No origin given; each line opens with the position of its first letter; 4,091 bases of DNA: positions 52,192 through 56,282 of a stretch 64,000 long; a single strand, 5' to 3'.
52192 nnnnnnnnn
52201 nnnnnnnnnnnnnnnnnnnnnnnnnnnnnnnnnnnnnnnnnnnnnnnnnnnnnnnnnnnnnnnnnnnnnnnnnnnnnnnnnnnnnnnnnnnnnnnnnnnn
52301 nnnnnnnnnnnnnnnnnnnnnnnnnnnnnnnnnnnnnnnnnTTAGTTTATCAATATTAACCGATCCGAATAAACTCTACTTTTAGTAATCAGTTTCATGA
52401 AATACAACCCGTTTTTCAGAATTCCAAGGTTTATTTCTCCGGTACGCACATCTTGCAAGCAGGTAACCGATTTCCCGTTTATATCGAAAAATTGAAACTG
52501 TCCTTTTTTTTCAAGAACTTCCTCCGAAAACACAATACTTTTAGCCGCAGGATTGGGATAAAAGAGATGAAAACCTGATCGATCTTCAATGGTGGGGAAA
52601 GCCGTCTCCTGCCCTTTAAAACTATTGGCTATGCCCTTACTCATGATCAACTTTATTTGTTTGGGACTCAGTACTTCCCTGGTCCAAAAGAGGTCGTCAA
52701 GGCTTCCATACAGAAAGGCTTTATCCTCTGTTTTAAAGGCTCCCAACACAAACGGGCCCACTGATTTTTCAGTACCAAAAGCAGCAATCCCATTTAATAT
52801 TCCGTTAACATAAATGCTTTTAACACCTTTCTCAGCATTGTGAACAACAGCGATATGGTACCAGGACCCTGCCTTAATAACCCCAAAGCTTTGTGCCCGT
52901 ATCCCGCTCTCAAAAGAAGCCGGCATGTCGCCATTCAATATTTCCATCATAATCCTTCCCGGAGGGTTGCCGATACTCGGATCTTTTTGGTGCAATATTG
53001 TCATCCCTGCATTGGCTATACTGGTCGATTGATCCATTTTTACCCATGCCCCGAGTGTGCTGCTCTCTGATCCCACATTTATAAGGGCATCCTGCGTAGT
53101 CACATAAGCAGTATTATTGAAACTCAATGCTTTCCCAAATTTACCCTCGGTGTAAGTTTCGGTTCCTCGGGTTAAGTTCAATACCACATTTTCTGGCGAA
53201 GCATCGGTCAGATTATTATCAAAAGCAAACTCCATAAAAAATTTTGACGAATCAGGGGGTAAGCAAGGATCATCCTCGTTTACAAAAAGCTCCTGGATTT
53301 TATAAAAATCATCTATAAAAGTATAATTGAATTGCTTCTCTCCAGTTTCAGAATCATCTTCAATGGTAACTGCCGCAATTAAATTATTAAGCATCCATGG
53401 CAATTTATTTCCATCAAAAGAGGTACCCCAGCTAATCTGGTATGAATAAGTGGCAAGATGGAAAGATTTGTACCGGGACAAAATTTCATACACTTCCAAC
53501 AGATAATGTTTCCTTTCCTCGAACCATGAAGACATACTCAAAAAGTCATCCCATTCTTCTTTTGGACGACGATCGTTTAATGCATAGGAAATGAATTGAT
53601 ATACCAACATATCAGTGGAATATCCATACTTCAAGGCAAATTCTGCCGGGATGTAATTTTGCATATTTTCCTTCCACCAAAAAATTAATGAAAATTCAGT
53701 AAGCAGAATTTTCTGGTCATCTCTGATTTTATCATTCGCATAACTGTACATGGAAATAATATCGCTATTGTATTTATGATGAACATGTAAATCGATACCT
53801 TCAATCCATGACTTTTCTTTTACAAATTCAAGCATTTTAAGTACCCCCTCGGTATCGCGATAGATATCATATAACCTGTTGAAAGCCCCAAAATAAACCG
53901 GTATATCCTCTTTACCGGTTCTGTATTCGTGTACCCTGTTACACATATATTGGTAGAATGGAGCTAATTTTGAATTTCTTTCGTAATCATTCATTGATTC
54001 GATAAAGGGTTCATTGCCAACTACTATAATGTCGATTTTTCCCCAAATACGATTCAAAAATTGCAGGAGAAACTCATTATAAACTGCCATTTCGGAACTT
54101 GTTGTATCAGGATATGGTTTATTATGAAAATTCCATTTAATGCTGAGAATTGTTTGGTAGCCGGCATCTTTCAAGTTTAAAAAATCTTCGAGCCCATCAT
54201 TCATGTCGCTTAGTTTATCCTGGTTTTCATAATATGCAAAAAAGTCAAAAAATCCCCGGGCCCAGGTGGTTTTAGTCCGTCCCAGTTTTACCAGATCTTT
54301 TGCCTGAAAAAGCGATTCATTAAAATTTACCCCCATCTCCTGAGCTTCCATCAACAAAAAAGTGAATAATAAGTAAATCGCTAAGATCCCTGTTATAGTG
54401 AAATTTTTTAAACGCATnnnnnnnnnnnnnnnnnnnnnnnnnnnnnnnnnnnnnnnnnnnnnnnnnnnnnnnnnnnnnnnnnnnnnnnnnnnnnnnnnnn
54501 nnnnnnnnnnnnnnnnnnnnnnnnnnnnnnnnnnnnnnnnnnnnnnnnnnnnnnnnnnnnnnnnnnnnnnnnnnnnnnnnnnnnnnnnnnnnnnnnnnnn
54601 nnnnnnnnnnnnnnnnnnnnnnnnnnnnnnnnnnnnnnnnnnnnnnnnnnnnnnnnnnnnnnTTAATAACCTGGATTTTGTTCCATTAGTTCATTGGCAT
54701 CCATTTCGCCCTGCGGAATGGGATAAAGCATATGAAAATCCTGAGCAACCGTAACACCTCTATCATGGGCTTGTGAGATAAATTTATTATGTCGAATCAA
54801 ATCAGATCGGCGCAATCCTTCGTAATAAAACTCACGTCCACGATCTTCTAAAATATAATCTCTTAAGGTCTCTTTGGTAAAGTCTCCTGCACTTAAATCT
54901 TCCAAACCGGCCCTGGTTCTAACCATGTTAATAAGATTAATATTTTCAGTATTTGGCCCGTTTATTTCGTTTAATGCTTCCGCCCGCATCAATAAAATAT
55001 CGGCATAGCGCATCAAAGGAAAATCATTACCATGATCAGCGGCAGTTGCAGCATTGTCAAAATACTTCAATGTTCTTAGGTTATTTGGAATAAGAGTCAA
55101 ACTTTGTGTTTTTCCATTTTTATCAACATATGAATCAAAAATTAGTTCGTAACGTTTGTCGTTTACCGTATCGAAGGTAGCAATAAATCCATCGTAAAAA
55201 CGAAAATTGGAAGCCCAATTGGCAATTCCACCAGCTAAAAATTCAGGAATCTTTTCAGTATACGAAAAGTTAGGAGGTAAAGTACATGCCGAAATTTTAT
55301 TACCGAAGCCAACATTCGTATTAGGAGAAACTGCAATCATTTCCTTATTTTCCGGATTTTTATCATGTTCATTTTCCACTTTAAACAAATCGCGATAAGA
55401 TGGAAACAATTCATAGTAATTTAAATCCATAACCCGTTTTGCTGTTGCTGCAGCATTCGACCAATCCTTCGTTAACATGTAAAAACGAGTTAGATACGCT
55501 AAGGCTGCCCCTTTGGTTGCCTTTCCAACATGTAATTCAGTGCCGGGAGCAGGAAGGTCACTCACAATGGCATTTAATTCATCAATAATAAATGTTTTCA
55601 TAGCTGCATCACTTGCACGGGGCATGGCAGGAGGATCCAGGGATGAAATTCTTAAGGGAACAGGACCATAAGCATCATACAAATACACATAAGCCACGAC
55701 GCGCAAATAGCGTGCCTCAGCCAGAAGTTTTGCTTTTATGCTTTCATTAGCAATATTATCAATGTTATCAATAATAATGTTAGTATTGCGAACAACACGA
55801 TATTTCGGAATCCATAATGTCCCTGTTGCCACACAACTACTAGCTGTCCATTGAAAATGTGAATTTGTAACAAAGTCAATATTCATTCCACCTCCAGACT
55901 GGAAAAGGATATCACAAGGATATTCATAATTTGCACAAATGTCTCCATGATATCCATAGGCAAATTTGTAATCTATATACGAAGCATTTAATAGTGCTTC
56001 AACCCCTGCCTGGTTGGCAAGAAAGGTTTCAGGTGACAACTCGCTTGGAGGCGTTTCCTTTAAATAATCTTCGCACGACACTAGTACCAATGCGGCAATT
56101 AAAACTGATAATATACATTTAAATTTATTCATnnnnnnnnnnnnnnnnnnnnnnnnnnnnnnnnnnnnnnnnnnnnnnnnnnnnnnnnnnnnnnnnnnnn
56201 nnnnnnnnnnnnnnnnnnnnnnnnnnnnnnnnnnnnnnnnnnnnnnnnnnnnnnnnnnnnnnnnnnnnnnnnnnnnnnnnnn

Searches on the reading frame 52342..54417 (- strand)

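Call 26: search_protein_families(library=pfam, proteins=[window:52342-54417:-], max_evalue=0.00001)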
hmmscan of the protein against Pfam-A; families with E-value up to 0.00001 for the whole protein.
window:52342-54417:- (691 aa): 2 families
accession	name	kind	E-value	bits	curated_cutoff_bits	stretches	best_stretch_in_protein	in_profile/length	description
PF13385.13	Laminin_G_3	-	1.8e-14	54.6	27.6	1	434-589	2-151/151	Concanavalin A-like lectin/glucanases superfamily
PF18962.6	Por_Secre_tail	-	2.5e-08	34.5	27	1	620-688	2-74/75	Secretion system C-terminal sorting domain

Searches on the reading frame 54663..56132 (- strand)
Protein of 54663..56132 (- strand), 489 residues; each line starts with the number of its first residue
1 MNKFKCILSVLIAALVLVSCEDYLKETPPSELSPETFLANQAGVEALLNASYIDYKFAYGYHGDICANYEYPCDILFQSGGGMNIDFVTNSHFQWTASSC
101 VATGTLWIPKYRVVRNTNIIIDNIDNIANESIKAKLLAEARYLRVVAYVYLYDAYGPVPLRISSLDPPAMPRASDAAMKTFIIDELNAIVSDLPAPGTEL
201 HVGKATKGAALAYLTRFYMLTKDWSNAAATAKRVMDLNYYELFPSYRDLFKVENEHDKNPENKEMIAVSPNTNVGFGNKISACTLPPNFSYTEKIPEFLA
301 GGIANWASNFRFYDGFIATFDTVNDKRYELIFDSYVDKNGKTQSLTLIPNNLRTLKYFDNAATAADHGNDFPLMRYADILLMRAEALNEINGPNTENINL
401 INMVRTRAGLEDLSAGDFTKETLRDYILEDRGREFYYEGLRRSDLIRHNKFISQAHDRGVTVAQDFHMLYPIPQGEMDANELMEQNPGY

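Call 26: search_protein_families(library=pfam, proteins=[window:54663-56132:-], max_evalue=0.00001)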
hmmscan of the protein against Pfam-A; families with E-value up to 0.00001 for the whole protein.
window:54663-56132:- (489 aa): 2 families
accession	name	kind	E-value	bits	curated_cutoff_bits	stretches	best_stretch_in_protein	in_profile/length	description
PF07980.17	SusD_RagB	-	7.8e-33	114.8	23.1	1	355-489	136-297/297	SusD family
PF14322.12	SusD-like_3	-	1.6e-14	55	27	1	22-219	1-191/191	Starch-binding associating with outer membrane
